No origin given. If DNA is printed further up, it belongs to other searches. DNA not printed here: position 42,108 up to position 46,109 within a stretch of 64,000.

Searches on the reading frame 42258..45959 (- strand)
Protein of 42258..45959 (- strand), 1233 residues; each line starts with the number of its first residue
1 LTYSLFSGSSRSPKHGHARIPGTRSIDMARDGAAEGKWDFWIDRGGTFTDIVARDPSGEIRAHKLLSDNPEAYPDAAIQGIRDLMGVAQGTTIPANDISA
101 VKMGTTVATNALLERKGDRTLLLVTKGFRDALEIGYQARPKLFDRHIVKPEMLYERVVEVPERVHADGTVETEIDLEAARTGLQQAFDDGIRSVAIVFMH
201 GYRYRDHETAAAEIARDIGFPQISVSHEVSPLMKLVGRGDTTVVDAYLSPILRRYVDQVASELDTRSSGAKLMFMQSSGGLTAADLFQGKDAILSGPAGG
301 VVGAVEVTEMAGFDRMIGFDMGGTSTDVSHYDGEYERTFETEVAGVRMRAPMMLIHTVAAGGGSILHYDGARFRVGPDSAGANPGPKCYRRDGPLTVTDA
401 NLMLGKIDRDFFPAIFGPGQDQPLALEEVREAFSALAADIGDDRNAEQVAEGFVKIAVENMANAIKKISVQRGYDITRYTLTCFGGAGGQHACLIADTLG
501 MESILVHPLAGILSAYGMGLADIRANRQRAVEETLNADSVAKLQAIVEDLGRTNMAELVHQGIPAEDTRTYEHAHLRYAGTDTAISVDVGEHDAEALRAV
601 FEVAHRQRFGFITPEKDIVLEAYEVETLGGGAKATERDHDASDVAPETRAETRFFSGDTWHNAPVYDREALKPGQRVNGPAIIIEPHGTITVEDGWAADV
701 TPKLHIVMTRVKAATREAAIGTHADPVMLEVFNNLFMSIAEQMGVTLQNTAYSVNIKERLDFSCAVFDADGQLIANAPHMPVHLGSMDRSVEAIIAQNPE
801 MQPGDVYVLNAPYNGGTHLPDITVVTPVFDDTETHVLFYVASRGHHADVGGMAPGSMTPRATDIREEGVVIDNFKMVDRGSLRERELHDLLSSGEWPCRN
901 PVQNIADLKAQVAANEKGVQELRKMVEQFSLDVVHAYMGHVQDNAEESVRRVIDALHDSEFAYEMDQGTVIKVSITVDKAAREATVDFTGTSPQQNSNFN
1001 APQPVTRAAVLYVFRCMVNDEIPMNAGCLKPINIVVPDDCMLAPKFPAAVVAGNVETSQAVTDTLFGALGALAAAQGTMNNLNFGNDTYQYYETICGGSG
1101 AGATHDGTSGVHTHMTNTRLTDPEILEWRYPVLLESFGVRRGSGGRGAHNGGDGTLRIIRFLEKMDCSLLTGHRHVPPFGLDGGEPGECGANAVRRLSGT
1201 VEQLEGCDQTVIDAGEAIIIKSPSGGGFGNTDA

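Call 79: search_protein_families(library=pfam, proteins=[window:42258-45959:-], max_evalue=0.001)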
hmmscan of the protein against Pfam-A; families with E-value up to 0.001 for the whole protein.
window:42258-45959:- (1233 aa): 4 families
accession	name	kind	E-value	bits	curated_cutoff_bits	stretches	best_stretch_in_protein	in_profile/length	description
PF02538.19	Hydantoinase_B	-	4.7e-202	672.5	26.8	1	725-1230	1-518/519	Hydantoinase B/oxoprolinase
PF01968.24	Hydantoinase_A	-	6.8e-115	383.7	22.9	1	238-526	1-290/291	Hydantoinase/oxoprolinase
PF05378.19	Hydant_A_N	-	1.2e-60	204.7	25.2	1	40-218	2-175/176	Hydantoinase/oxoprolinase N-terminal region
PF19278.4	Hydant_A_C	-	1.9e-11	44.2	21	1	536-698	7-180/193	Hydantoinase/oxoprolinase C-terminal domain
